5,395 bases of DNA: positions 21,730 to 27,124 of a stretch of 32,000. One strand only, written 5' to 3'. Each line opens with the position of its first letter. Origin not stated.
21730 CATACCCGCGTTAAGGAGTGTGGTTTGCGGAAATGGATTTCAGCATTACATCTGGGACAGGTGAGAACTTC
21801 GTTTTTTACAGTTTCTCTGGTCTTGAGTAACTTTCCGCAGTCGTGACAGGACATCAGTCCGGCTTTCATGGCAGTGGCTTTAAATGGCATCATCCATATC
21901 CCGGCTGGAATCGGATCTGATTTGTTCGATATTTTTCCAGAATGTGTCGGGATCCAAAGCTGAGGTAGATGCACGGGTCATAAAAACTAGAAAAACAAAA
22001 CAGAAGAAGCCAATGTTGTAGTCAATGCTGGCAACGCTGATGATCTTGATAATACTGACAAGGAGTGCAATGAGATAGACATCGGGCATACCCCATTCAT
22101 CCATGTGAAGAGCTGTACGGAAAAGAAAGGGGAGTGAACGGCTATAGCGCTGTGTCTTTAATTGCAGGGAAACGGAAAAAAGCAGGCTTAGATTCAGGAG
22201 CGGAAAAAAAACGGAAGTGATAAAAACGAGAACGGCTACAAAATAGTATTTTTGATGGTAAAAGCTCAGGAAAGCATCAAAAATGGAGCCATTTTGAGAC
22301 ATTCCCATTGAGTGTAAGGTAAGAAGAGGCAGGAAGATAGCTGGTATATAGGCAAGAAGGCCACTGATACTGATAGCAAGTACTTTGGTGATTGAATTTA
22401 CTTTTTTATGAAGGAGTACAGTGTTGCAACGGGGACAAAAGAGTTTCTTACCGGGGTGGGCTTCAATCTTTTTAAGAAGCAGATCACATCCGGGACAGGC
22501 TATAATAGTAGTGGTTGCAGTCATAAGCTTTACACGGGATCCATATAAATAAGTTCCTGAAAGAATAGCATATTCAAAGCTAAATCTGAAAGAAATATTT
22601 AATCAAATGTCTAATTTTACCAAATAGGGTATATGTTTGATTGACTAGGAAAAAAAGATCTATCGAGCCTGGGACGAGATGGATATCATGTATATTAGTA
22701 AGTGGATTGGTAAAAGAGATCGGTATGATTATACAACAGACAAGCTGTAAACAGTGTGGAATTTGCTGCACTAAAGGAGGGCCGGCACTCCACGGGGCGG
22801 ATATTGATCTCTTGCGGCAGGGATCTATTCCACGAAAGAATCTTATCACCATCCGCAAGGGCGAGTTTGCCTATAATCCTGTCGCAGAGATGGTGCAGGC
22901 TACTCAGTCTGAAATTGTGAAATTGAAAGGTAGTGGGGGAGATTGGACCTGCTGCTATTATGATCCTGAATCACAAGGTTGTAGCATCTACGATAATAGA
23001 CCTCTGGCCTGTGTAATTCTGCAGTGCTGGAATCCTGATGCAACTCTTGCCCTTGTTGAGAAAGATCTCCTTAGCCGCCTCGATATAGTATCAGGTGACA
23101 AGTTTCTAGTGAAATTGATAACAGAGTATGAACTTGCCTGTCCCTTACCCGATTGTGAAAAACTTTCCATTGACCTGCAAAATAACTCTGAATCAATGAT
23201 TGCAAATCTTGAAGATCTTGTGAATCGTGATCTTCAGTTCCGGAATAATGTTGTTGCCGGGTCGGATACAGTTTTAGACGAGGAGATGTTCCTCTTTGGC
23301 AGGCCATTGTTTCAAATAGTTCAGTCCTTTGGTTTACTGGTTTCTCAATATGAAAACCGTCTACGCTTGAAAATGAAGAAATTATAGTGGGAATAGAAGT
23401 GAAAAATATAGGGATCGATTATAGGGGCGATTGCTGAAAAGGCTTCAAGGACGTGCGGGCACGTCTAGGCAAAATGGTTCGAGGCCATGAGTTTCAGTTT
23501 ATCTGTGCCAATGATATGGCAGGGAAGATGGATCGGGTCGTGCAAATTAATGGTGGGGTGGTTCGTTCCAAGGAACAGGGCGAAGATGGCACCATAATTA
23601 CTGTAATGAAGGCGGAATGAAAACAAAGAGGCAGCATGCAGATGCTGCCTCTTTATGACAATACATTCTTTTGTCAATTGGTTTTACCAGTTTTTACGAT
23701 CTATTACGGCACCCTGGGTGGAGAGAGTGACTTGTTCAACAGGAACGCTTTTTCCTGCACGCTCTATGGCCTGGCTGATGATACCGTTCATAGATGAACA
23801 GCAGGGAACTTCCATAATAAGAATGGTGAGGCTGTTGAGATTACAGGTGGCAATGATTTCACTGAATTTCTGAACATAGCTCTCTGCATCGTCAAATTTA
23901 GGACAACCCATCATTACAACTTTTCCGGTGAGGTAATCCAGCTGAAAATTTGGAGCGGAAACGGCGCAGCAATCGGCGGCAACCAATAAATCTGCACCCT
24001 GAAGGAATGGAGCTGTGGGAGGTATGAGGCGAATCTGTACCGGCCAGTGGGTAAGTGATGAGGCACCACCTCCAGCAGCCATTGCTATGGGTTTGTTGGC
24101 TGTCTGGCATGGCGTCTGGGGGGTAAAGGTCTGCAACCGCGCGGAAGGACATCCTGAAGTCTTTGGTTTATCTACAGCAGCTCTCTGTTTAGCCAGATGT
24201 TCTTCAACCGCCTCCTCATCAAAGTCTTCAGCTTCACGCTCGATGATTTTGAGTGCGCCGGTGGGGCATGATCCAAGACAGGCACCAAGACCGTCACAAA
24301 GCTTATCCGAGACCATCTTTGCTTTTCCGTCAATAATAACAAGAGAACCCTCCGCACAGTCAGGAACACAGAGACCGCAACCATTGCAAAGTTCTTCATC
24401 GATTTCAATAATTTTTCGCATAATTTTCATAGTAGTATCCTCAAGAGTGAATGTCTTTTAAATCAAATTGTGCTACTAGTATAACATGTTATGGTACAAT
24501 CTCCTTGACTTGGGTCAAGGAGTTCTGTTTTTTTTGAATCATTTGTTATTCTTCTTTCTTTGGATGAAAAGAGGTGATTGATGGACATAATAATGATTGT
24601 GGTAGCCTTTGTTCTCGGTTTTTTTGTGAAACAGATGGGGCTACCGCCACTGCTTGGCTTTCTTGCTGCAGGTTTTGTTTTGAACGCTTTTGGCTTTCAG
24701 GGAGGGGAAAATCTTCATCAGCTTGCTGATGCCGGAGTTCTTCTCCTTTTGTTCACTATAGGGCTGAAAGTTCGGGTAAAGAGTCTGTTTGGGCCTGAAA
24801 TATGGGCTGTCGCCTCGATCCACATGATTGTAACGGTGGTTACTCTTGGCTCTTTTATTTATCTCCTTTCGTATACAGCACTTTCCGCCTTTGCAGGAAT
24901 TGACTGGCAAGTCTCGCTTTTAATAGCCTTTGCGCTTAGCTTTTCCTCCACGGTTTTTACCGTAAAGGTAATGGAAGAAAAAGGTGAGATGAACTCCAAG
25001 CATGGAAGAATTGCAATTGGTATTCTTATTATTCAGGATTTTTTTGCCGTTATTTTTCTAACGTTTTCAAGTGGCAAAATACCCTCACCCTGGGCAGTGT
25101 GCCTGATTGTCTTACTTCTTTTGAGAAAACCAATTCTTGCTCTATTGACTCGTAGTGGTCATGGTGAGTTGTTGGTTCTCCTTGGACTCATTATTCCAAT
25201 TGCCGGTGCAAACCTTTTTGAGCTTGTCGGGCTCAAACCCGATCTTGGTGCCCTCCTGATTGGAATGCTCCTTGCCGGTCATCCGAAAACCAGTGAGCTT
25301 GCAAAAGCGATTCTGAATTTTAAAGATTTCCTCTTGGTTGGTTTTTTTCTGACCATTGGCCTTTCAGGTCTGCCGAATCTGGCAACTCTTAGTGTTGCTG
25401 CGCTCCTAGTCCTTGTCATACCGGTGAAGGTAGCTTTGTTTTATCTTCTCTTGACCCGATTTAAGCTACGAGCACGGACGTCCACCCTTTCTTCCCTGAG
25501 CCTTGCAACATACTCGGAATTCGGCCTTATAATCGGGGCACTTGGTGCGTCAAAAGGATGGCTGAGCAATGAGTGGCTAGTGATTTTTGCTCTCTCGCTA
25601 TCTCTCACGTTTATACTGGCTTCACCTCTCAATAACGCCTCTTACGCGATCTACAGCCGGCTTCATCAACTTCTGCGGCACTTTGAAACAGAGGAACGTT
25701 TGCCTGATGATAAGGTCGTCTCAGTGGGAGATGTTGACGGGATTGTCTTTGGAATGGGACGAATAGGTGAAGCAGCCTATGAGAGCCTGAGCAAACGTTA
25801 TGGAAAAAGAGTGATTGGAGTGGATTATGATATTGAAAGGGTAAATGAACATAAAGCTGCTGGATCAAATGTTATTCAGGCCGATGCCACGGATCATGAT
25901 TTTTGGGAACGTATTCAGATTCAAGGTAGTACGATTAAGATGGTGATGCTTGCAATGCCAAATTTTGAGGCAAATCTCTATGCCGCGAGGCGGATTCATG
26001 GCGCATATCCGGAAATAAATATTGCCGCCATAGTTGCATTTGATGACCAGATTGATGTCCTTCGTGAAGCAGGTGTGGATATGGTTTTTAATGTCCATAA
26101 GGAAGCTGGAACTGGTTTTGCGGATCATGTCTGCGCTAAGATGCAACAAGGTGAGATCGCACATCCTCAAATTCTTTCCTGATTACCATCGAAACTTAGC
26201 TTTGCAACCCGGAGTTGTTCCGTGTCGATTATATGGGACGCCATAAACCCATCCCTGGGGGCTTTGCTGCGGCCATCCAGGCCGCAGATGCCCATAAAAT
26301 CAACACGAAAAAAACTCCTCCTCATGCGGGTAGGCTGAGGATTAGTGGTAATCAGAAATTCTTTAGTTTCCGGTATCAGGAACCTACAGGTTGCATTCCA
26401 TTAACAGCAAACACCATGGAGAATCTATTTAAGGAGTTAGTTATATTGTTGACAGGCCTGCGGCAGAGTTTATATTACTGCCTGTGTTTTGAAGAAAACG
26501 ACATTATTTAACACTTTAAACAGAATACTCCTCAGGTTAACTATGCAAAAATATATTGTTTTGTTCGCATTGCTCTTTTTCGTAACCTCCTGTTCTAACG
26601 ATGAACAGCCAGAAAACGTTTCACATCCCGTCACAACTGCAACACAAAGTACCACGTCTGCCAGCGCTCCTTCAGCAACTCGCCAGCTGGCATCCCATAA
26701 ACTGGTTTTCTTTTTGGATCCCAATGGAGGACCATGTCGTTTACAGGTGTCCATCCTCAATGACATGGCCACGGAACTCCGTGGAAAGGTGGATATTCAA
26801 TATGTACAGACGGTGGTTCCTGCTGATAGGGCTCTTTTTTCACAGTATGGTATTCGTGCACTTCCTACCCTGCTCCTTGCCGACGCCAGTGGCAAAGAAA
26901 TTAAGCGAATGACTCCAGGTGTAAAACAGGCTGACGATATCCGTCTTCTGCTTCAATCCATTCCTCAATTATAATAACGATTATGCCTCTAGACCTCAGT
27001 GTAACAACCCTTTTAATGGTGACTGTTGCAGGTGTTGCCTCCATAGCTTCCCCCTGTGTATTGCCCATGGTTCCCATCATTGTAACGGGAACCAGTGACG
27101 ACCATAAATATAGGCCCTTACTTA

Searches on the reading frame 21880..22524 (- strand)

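Call 43: search_protein_families(library=pfam, proteins=[window:21880-22524:-])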
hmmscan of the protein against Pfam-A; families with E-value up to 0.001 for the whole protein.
window:21880-22524:- (214 aa): 1 family
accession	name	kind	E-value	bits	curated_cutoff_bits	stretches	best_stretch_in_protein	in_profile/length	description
PF04403.18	PqiA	-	9.9e-43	146.1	23.8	1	46-199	2-155/156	Paraquat-inducible protein A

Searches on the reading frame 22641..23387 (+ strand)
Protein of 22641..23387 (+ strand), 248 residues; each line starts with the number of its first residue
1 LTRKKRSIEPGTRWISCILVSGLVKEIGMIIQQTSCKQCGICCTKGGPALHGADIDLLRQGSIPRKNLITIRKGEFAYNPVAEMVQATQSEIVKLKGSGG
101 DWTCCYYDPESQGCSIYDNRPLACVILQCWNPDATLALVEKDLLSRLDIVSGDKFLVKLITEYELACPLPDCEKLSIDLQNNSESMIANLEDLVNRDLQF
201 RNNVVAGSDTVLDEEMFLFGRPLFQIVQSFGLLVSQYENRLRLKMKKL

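Call 43: search_protein_families(library=pfam, proteins=[window:22641-23387:+])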
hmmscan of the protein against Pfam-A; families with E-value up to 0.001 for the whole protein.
window:22641-23387:+ (248 aa): 1 family
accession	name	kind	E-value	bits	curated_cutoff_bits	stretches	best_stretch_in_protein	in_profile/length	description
PF03692.20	CxxCxxCC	-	1.8e-09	38.6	23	1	36-128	2-70/85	Putative zinc- or iron-chelating domain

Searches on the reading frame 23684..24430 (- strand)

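Call 43: search_protein_families(library=pfam, proteins=[window:23684-24430:-])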
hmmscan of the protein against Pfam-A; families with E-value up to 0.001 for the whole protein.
window:23684-24430:- (248 aa): 8 families
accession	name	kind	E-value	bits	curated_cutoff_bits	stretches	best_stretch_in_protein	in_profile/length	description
PF12837.12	Fer4_6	-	2e-08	34.2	25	1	7-28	1-22/24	4Fe-4S binding domain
PF00037.32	Fer4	-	2.5e-08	33.8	21.1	0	8-25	1-18/24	4Fe-4S binding domain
PF13237.11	Fer4_10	-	5.6e-06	26.6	25.5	1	8-56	2-53/53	4Fe-4S dicluster domain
PF13187.11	Fer4_9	-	1e-05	25.9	27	1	15-59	2-51/52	4Fe-4S dicluster domain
PF12838.12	Fer4_7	-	1.4e-05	25.9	27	1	15-59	2-52/52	4Fe-4S dicluster domain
PF14697.11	Fer4_21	-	1.9e-05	25.1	35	1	9-60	2-57/59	4Fe-4S dicluster domain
PF25160.1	LdpA_Fe-S-bd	-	0.00048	20.3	27.6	0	38-62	21-45/49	LdpA Fe-S cluster-binding domain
PF12797.12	Fer4_2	-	0.00081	19.7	24.5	0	7-25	2-20/22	4Fe-4S binding domain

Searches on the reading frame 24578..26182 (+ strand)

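Call 44: search_protein_families(library=pfam, proteins=[window:24578-26182:+])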
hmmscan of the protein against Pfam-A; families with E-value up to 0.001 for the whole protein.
window:24578-26182:+ (534 aa): 2 families
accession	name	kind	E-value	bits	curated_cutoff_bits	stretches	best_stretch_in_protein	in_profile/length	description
PF00999.27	Na_H_Exchanger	-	9.4e-41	140.3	26.2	1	7-348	1-365/375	Sodium/hydrogen exchanger, transmembrane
PF02254.24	TrkA_N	-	3.5e-22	79.3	23.8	1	389-505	2-115/116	TrkA-N domain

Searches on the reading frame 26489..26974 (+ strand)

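Call 44: search_protein_families(library=pfam, proteins=[window:26489-26974:+])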
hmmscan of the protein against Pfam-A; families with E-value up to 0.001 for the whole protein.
window:26489-26974:+ (161 aa): 2 families
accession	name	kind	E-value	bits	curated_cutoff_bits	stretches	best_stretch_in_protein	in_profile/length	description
PF00085.26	Thioredoxin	-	2.3e-05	24.8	23.5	1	68-151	18-97/103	Thioredoxin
PF13098.12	Thioredoxin_2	-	0.00063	20.5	27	1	69-152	6-101/104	Thioredoxin-like domain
